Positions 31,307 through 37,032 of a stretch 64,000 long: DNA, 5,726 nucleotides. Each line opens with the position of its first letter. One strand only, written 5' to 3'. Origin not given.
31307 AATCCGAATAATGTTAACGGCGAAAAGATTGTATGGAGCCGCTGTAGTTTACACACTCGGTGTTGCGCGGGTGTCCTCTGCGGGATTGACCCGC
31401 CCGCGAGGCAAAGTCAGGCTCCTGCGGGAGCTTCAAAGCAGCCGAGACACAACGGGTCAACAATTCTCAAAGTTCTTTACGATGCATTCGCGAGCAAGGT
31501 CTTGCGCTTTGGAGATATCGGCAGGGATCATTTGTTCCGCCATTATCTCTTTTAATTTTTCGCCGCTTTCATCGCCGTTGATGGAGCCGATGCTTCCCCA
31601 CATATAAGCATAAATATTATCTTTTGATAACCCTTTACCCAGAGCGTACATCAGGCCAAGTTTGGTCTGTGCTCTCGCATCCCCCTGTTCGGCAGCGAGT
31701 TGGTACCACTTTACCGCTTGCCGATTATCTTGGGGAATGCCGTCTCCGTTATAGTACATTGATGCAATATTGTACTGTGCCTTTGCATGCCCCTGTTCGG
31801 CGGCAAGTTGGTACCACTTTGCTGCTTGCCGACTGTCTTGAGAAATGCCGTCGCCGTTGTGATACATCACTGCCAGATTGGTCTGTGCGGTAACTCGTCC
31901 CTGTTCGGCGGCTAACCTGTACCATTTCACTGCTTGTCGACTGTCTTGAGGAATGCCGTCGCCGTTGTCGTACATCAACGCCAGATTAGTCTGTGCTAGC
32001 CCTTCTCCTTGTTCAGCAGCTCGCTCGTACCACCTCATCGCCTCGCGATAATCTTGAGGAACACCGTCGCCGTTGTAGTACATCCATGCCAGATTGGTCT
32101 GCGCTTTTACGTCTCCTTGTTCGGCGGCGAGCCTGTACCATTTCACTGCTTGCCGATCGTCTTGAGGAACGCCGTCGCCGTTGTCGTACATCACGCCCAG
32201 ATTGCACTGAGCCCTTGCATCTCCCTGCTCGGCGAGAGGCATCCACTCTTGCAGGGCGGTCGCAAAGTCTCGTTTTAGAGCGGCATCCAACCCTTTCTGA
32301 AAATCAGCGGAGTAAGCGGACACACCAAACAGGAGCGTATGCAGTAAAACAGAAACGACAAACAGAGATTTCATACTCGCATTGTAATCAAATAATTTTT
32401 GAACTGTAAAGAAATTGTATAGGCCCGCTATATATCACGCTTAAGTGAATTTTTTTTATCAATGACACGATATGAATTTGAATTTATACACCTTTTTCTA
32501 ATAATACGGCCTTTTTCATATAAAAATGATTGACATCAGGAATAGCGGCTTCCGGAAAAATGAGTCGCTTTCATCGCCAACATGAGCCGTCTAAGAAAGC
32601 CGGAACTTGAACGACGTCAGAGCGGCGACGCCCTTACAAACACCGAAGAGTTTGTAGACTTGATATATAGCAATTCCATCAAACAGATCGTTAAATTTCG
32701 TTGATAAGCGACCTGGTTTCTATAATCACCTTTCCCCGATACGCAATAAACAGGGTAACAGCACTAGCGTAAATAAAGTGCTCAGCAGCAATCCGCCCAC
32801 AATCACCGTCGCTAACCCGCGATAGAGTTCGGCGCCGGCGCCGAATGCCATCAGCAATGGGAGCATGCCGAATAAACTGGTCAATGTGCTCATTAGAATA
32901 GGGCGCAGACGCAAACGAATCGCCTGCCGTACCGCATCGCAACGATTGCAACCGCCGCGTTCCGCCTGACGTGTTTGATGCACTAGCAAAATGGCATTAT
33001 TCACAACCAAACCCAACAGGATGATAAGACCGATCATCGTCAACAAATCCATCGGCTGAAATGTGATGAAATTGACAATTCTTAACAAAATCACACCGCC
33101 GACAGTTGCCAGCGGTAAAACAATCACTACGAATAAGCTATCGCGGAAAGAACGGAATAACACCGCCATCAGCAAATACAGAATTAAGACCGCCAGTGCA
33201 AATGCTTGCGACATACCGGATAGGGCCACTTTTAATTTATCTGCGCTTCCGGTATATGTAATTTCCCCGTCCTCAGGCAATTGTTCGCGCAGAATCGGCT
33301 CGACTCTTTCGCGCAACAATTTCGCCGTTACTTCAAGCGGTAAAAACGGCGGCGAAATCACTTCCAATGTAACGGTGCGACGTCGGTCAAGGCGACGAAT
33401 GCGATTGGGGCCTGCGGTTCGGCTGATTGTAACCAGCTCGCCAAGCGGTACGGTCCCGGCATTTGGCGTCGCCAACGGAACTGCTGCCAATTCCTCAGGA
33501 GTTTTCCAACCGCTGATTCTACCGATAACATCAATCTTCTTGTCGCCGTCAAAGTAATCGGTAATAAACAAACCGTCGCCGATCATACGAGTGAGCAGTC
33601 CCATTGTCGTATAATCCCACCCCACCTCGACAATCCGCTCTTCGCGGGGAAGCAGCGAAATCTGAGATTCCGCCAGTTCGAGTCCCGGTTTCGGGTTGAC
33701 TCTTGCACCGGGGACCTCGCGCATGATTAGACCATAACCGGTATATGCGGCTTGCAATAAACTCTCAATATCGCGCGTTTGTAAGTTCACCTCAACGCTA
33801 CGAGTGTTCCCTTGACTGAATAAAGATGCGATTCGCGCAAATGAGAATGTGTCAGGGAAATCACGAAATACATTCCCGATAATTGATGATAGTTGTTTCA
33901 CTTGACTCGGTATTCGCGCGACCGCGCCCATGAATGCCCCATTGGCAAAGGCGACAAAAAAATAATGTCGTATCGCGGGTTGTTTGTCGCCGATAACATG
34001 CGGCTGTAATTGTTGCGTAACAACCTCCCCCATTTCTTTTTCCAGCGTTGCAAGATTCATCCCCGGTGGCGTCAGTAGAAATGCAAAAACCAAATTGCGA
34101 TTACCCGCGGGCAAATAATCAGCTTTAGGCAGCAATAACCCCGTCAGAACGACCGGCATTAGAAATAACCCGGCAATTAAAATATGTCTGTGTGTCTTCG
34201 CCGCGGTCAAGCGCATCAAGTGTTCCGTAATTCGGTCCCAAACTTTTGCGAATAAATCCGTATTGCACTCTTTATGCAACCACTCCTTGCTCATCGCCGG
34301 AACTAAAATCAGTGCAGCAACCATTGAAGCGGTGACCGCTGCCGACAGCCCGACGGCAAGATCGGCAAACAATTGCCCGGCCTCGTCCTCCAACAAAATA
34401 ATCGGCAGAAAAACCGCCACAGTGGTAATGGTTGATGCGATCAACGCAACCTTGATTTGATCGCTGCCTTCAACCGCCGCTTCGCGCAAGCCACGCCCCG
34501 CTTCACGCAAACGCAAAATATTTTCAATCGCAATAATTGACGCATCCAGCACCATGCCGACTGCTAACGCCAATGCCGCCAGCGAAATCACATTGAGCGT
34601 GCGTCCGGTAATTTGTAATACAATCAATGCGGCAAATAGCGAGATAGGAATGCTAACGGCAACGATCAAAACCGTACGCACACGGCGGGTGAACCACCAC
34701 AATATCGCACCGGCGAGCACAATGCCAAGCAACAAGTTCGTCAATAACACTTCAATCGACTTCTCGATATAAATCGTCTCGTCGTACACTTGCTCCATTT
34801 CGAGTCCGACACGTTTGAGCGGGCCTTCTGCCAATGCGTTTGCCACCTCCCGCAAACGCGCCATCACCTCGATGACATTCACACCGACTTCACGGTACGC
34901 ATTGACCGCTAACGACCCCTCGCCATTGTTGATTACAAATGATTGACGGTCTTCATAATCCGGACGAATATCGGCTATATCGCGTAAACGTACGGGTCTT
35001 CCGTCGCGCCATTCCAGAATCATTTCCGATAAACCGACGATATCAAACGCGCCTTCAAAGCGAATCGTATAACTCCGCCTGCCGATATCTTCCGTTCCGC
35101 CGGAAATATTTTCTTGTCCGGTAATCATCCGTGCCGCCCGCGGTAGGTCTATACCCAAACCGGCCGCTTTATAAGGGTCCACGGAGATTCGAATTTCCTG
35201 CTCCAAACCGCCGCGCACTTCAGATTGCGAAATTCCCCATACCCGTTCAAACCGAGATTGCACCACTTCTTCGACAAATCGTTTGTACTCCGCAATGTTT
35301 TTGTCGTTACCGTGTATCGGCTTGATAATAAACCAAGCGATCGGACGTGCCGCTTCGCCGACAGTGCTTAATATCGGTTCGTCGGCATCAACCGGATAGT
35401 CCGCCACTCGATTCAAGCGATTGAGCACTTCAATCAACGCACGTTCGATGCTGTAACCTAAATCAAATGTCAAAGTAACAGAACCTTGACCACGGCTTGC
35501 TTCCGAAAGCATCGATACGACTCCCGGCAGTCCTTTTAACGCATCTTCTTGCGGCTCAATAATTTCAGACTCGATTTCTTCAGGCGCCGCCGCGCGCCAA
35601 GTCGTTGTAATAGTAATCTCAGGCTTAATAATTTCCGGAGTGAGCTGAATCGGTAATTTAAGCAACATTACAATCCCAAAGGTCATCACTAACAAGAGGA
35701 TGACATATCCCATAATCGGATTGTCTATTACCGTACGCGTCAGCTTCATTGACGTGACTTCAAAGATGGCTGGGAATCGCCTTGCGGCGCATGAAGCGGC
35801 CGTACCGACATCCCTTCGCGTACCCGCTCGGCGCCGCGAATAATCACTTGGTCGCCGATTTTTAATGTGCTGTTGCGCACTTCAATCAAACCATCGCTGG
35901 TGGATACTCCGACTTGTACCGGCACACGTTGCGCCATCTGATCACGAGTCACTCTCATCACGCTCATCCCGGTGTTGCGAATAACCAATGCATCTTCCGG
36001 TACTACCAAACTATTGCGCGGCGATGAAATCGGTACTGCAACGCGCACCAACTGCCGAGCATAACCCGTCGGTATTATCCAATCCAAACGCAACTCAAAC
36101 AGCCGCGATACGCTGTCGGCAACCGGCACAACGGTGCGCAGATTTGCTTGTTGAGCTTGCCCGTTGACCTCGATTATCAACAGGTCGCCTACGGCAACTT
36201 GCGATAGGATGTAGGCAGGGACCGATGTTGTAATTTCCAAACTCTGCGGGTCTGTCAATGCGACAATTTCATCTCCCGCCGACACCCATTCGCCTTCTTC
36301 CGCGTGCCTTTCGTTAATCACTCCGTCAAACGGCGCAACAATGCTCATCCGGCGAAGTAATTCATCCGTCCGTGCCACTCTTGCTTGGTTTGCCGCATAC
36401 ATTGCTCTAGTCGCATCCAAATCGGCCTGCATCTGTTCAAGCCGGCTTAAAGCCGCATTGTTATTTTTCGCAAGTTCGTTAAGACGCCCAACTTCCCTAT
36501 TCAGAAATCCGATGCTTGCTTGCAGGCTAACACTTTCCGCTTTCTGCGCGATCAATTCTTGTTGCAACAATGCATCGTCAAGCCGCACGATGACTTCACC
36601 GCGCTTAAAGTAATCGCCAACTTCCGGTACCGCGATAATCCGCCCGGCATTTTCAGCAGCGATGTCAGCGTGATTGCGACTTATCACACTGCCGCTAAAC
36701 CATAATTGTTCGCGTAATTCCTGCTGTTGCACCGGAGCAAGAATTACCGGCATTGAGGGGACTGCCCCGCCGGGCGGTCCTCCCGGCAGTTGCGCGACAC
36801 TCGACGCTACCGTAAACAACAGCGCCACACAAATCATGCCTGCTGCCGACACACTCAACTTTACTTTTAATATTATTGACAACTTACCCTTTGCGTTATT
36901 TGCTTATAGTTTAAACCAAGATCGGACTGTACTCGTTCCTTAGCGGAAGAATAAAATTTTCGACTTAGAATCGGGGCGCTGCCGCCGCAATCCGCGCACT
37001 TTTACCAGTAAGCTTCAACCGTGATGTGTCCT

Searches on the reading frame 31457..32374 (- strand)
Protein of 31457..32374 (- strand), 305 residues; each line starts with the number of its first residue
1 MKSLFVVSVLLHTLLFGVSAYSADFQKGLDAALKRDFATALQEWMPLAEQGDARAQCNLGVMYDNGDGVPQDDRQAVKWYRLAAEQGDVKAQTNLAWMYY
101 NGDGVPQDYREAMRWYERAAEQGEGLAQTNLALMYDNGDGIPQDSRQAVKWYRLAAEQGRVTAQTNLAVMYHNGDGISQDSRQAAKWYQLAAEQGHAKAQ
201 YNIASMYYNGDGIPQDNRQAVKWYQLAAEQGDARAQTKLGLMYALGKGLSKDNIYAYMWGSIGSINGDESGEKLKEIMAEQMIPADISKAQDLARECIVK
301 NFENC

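Call 38: search_protein_families(library=pfam, proteins=[window:31457-32374:-])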
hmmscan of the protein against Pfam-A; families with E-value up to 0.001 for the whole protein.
window:31457-32374:- (305 aa): 3 families
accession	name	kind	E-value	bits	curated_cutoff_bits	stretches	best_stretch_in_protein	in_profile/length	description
PF08238.18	Sel1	-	2.4e-73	240.4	30.7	5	53-88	1-36/36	Sel1 repeat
PF20023.5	WSLR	-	8e-05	23.3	27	0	198-223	3-29/39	Wolframin Sel1-like repeat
PF14598.12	PAS_11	-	0.00061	20.2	25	0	140-179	26-65/109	PAS domain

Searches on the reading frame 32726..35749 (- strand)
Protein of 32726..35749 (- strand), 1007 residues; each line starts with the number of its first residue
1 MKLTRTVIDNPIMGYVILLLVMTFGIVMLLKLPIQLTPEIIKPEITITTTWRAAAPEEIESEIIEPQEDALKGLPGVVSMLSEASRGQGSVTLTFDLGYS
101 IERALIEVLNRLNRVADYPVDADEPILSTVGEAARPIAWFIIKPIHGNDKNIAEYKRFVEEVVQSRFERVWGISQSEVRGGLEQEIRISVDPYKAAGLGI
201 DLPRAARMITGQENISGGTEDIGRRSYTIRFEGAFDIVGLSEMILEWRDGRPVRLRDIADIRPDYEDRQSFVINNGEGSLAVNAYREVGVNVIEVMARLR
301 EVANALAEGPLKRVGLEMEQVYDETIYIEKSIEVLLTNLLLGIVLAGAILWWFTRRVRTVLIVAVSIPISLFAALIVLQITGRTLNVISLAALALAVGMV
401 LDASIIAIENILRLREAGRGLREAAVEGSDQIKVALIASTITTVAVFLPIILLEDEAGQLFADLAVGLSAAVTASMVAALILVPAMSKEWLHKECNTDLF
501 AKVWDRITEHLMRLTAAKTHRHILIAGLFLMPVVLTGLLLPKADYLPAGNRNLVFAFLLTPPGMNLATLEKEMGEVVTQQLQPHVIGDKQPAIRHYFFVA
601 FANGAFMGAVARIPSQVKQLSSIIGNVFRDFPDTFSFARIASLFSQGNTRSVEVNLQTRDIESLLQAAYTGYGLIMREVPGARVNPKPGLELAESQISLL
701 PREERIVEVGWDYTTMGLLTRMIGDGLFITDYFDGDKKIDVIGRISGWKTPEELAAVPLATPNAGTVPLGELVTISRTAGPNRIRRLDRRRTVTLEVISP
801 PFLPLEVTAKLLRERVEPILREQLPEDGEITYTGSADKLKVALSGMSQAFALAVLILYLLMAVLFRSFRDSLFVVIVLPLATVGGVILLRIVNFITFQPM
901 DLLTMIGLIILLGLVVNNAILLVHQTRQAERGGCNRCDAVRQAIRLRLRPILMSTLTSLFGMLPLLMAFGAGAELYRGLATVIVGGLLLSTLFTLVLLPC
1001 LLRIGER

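Call 38: search_protein_families(library=pfam, proteins=[window:32726-35749:-])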
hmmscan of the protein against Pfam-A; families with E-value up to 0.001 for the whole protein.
window:32726-35749:- (1007 aa): 2 families
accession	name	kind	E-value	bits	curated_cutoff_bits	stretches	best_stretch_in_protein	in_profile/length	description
PF00873.25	ACR_tran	-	9.1e-167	557.1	28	1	5-1002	3-1017/1021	AcrB/AcrD/AcrF family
PF03176.21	MMPL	-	3.8e-09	36.4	20.5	1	819-1004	113-301/333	MMPL family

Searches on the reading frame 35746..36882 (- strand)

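Call 39: search_protein_families(library=pfam, proteins=[window:35746-36882:-])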
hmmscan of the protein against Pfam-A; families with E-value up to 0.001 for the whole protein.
window:35746-36882:- (378 aa): 3 families
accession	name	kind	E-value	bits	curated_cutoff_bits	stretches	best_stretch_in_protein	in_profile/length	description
PF16576.10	HlyD_D23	-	4.6e-14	52.7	30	1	69-267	17-200/214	Barrel-sandwich domain of CusB or HlyD membrane-fusion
PF13437.12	HlyD_3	-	1.7e-13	51.6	22.2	1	181-267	2-92/106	HlyD family secretion protein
PF00364.28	Biotin_lipoyl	-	0.00042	20.5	22.1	0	179-209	43-73/73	Biotin-requiring enzyme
